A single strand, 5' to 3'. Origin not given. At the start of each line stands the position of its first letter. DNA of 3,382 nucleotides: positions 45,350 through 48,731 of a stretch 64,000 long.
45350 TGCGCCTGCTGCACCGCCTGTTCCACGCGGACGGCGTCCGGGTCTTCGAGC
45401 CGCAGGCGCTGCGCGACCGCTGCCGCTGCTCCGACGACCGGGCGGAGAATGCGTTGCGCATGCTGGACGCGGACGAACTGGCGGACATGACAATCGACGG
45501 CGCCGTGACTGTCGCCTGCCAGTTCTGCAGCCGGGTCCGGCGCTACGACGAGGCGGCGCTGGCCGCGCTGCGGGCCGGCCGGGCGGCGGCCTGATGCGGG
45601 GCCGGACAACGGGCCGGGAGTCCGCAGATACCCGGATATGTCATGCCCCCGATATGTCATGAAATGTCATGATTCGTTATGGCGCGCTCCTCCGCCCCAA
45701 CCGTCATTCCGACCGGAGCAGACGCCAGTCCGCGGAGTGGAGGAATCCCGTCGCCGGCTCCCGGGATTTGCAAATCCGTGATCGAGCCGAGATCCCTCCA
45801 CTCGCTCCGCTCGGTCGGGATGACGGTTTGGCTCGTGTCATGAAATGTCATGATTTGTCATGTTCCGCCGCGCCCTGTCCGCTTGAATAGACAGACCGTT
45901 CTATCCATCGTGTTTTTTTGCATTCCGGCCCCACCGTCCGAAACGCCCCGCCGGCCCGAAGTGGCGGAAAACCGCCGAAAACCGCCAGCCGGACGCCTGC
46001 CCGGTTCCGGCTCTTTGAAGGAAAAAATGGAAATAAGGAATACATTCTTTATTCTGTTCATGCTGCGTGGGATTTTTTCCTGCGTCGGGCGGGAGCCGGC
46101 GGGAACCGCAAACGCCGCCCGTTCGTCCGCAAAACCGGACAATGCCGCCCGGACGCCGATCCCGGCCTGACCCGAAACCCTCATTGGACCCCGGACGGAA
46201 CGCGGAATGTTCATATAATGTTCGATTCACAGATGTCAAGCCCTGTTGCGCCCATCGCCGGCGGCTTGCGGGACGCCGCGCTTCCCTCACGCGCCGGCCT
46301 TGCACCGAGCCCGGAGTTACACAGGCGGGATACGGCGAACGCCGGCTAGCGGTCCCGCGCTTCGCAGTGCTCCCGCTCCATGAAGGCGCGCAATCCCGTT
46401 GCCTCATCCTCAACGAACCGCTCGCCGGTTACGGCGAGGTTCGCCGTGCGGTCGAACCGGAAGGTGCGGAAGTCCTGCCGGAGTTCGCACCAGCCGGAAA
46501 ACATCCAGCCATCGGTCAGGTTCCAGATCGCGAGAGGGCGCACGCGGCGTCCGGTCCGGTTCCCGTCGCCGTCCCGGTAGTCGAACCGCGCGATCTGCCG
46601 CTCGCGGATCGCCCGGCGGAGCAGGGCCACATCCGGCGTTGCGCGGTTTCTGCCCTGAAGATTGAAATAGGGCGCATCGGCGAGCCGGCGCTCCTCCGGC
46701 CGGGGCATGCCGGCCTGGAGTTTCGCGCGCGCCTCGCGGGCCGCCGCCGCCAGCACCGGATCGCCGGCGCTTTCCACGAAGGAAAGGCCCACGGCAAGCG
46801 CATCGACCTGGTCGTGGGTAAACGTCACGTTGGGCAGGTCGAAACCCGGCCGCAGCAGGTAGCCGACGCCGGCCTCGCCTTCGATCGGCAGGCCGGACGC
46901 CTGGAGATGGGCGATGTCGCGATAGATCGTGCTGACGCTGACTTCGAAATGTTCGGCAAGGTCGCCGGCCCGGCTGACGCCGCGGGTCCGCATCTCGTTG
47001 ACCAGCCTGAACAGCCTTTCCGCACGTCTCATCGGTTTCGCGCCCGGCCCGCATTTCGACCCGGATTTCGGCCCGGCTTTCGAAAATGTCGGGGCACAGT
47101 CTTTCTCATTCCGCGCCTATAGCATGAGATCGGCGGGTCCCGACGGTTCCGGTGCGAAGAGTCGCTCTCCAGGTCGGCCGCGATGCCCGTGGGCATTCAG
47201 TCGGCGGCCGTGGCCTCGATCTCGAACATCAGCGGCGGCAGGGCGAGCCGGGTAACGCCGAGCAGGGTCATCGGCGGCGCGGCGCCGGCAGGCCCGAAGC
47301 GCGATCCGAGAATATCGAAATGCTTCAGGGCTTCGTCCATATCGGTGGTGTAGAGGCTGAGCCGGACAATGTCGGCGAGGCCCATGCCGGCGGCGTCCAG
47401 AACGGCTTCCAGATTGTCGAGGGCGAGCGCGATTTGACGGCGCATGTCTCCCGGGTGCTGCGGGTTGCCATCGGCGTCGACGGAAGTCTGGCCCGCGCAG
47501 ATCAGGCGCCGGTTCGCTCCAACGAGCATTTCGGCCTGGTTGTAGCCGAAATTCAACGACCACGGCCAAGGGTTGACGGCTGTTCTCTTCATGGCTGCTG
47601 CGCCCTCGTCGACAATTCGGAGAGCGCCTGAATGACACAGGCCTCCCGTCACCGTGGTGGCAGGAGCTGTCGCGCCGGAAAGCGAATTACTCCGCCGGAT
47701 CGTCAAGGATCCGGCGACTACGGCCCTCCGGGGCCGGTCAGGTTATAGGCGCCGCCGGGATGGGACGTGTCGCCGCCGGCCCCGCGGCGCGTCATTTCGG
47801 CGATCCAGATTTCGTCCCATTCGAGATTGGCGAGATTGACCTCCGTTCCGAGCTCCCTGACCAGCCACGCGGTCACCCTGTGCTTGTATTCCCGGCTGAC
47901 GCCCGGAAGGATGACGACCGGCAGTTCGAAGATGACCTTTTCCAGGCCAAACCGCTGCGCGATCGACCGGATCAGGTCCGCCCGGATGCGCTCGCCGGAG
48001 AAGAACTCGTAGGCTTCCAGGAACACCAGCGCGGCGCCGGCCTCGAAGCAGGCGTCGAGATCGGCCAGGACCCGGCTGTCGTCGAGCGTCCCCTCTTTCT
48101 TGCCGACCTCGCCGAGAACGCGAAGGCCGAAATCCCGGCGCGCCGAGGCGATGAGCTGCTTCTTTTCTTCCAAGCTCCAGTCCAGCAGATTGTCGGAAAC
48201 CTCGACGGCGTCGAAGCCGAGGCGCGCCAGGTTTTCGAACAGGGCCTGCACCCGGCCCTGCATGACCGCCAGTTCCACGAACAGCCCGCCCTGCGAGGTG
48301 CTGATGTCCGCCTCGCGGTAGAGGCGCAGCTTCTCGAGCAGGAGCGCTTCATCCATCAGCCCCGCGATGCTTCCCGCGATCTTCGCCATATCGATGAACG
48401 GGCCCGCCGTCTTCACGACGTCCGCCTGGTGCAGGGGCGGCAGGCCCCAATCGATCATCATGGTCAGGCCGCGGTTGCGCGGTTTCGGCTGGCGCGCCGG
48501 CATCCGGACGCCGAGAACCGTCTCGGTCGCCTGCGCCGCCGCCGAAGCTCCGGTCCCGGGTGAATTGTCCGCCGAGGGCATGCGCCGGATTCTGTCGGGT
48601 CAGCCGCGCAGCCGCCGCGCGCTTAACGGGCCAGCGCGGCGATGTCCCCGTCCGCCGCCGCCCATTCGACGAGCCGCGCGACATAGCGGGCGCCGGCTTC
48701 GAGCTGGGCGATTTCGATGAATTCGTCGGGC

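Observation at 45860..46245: SOS-boxed promoter with no protein gene, immediately downstream of a WYL regulator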

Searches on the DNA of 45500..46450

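Call 3: search_rna_families(source=window, start=45500, end=46450, threshold=evalue, max_evalue=10, show_alignments=3)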
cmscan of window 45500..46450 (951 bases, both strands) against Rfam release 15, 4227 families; matches with E-value up to 10: 3.
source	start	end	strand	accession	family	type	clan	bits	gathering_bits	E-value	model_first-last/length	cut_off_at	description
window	45577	45635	-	RF03086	chrB-b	Cis-reg;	-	13.2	36.5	6.5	1-39/49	no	chrB-b RNA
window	46300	46450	-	RF02812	asponA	Gene; antisense;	-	11.4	113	0.86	70-295/295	5'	anti ponA RNA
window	46410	46450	+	RF01670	P17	Gene; sRNA;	-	10.2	45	6.7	1-41/282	3'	Pseudomonas sRNA P17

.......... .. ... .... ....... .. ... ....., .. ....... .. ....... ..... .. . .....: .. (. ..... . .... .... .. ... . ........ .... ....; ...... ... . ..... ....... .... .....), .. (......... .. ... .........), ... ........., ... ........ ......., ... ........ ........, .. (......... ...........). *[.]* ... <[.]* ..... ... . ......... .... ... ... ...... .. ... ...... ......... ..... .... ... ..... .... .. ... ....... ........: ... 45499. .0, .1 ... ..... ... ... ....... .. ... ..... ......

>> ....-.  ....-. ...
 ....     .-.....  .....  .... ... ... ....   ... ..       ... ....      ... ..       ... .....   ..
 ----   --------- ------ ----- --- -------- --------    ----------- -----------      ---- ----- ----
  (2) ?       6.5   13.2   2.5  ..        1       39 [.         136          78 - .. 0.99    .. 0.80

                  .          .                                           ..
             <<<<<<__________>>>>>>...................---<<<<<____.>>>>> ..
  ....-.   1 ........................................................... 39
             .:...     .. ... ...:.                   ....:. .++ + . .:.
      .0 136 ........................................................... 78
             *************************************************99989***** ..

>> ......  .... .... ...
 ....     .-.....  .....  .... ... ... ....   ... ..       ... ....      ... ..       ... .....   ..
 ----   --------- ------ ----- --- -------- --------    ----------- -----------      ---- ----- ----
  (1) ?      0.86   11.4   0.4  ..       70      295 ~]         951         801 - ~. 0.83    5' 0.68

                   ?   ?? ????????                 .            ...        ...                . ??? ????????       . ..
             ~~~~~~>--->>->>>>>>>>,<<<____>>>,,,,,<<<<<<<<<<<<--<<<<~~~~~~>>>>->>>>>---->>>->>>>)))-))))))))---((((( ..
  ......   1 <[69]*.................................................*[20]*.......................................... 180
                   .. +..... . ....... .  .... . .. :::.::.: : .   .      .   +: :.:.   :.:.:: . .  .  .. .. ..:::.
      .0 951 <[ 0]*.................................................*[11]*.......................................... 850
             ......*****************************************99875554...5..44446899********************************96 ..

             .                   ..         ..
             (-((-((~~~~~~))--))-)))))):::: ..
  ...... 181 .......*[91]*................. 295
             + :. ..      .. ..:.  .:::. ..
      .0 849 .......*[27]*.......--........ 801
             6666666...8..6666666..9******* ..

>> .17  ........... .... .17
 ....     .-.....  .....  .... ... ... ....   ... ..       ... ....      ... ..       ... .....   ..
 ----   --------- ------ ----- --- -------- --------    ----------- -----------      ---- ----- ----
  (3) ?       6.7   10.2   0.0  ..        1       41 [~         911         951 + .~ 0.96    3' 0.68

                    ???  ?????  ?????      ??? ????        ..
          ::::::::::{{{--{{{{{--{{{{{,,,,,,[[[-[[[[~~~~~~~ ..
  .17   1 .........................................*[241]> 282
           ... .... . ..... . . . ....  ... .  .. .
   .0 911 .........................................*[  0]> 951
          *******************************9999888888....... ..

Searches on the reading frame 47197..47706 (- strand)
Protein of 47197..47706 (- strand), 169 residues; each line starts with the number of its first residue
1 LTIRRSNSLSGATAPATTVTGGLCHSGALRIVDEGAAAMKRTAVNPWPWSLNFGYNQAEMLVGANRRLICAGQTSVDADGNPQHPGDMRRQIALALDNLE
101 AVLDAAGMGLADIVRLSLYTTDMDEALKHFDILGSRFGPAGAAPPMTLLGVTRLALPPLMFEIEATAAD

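Call 18: search_protein_families(library=pfam, proteins=[window:47197-47706:-], max_evalue=0.01)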
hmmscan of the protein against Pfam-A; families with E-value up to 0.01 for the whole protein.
window:47197-47706:- (169 aa): 1 family
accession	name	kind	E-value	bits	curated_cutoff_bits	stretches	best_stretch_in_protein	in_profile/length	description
PF01042.26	Ribonuc_L-PSP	-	3.2e-18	66.3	27.3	1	61-168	14-120/121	Endoribonuclease L-PSP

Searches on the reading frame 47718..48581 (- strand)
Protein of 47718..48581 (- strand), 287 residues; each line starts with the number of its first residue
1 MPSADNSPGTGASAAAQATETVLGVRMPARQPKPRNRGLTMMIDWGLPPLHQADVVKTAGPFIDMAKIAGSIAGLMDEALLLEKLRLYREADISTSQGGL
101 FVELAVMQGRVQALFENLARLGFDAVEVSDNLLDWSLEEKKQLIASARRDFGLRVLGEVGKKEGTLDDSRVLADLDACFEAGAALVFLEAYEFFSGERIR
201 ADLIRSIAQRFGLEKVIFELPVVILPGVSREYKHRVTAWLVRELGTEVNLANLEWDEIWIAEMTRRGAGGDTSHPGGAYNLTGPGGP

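Call 18: search_protein_families(library=pfam, proteins=[window:47718-48581:-], max_evalue=0.01)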
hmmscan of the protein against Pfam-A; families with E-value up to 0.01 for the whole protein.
window:47718-48581:- (287 aa): 1 family
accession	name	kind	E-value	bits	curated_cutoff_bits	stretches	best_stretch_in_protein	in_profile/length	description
PF02679.21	ComA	-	1.8e-52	178.6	25.2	1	29-271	2-243/243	(2R)-phospho-3-sulfolactate synthase (ComA)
